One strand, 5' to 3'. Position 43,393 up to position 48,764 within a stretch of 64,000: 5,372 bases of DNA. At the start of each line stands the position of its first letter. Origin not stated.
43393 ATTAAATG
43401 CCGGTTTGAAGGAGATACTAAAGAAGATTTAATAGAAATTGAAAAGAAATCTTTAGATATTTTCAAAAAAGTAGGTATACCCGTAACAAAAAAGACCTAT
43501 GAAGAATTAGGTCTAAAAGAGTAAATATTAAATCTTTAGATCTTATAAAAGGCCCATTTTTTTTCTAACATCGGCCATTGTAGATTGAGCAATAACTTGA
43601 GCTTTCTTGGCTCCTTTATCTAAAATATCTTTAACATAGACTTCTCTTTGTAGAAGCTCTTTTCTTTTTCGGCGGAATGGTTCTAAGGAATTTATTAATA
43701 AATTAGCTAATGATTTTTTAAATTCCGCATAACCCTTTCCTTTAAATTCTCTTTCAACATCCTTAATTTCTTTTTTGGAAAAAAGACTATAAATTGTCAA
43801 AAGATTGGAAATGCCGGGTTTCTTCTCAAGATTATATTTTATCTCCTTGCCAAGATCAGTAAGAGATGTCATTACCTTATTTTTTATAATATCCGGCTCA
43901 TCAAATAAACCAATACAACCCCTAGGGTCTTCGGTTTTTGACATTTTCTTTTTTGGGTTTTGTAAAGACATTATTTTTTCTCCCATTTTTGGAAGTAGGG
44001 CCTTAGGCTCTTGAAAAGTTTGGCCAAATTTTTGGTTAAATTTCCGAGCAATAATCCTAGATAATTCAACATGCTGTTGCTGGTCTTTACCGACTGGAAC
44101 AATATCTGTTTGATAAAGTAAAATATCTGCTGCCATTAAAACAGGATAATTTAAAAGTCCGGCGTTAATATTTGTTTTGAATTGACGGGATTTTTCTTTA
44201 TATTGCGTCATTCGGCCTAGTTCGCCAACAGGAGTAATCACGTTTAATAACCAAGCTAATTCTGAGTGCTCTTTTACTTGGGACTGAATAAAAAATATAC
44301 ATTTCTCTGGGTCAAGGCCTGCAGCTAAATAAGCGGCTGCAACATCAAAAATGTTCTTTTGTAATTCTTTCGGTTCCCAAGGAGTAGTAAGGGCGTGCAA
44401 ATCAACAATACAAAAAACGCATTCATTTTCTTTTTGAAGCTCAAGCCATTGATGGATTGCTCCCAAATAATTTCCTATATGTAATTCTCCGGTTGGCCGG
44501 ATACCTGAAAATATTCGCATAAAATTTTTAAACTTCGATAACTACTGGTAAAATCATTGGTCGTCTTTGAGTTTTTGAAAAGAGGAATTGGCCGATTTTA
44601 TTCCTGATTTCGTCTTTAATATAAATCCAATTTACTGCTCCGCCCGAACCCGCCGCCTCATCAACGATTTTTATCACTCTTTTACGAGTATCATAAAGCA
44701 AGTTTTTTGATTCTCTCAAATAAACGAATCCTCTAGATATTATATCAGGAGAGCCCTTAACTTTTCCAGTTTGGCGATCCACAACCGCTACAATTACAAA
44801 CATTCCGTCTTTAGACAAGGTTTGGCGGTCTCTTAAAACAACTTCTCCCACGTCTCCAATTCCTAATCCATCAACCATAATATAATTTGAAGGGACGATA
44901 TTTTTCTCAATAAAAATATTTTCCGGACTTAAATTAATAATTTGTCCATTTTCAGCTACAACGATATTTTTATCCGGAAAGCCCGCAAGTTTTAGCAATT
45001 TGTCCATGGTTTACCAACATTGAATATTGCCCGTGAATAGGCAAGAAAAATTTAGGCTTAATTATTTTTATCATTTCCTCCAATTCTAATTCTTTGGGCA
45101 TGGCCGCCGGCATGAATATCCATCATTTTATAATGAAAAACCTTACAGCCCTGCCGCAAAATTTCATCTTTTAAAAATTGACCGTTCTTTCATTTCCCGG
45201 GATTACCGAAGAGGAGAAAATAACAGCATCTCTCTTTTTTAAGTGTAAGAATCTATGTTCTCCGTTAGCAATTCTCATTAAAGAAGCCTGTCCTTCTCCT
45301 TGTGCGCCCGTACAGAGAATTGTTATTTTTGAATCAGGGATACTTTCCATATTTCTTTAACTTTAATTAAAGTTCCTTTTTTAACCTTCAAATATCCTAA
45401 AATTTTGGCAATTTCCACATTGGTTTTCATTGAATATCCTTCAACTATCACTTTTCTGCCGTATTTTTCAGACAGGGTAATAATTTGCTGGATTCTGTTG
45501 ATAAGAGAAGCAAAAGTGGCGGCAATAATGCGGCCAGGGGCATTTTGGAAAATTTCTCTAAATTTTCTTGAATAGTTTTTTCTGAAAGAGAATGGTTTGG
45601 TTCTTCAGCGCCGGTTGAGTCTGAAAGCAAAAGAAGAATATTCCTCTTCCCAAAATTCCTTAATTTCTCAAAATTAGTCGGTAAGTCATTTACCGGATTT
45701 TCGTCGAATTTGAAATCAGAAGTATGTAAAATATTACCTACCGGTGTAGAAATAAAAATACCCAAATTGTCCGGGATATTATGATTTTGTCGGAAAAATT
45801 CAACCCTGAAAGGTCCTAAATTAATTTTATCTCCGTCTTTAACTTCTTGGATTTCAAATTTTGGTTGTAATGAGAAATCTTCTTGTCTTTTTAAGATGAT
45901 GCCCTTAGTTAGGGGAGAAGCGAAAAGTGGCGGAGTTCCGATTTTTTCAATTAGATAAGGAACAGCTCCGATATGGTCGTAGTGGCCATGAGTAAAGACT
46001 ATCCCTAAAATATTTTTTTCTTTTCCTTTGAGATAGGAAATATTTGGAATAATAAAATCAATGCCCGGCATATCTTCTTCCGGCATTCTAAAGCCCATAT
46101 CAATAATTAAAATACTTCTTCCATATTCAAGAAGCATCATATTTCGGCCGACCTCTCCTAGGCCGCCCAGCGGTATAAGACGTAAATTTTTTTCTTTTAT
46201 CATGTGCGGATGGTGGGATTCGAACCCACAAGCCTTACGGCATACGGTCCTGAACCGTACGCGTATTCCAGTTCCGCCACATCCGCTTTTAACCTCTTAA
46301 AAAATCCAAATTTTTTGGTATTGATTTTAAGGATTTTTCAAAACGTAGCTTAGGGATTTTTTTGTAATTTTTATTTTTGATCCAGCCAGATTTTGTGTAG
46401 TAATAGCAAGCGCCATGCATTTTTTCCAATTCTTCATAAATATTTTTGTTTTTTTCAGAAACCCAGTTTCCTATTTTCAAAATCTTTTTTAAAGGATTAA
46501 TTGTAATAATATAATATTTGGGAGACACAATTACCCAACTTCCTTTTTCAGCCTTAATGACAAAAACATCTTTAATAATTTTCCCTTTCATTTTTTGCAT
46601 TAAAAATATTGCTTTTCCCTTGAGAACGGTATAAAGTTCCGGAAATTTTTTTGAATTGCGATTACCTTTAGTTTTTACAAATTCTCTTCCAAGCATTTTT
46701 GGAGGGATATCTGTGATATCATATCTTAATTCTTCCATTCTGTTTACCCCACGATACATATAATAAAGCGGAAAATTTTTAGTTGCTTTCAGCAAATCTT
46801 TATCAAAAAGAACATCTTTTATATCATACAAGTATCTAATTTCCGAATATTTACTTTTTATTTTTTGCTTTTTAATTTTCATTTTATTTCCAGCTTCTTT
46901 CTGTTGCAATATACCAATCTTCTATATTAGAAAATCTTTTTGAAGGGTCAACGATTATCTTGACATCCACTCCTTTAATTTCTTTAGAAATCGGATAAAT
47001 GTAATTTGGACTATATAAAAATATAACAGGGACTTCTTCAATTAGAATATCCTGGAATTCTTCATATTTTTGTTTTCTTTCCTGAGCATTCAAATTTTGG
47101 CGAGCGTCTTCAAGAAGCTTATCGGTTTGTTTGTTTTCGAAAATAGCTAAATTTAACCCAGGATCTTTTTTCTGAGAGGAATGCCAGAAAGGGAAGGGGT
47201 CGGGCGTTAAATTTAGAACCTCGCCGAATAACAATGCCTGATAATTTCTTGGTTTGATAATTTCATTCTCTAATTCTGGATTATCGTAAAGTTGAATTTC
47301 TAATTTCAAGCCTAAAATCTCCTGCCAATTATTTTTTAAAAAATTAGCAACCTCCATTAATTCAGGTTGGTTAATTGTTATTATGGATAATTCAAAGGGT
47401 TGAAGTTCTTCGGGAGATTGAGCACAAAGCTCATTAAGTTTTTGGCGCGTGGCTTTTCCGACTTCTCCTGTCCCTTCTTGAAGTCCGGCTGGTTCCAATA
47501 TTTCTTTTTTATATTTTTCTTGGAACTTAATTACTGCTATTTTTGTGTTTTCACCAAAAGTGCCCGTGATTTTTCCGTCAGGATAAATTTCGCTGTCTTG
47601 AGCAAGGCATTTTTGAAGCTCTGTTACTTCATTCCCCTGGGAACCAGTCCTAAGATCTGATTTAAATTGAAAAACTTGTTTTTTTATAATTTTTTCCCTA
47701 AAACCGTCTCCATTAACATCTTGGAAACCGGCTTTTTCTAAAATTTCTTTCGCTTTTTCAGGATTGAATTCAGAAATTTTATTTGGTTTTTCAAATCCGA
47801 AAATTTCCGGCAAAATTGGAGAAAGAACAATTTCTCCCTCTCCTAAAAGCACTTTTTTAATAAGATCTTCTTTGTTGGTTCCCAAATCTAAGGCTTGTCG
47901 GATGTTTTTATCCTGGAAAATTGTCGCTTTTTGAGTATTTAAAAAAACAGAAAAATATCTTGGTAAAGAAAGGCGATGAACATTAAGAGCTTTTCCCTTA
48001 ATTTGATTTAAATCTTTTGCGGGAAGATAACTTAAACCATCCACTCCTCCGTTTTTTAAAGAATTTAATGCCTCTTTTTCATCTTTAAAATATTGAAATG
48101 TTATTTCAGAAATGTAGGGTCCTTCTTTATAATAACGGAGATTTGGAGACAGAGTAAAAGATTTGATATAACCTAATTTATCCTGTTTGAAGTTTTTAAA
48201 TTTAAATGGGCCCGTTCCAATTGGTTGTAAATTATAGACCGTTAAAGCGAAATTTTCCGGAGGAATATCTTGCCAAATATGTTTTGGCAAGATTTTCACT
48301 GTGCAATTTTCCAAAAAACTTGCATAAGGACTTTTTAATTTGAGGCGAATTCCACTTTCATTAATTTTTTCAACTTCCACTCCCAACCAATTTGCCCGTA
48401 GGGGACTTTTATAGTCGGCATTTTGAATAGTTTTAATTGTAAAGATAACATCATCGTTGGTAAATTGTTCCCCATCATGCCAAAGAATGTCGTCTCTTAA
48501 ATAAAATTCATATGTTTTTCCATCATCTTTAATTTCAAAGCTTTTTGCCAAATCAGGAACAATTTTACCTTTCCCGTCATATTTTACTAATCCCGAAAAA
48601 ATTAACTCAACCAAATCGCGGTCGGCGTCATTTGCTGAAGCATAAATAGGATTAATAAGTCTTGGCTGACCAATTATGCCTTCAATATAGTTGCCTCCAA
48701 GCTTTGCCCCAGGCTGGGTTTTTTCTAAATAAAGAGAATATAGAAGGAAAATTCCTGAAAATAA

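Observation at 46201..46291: tRNA-Leu(CAG) wedged between two ORFs with 2-nt and 1-nt spacers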

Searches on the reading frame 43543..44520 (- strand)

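Call 21: search_protein_families(library=pfam, proteins=[window:43543-44520:-])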
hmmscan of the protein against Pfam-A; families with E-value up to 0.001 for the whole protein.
window:43543-44520:- (325 aa): 1 family
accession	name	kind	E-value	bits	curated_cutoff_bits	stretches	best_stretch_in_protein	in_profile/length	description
PF00579.31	tRNA-synt_1b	-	9.7e-77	258.6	21.1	1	1-278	6-290/292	tRNA synthetases class I (W and Y)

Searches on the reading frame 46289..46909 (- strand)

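Call 21: search_protein_families(library=pfam, proteins=[window:46289-46909:-])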
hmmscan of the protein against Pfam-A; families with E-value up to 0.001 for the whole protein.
window:46289-46909:- (206 aa): 1 family
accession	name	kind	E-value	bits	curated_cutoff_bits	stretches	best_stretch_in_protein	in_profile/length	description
PF06560.17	GPI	-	8.2e-27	94.1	20.7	1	29-186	6-181/182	Glucose-6-phosphate isomerase (GPI)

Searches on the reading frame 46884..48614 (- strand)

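Call 21: search_protein_families(library=pfam, proteins=[window:46884-48614:-])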
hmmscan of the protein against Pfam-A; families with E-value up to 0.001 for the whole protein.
window:46884-48614:- (576 aa): 3 families
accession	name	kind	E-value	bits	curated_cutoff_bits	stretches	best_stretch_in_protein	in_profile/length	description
PF00496.27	SBP_bac_5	-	4.9e-74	250.1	32.4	2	17-313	1-288/368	Bacterial extracellular solute-binding proteins, family 5 Middle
PF01471.23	PG_binding_1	-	1.5e-07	31.9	23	1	326-393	1-57/57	Putative peptidoglycan binding domain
PF12698.13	ABC2_membrane_3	-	0.00012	21.8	31.6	1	139-241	26-119/347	ABC-2 family transporter protein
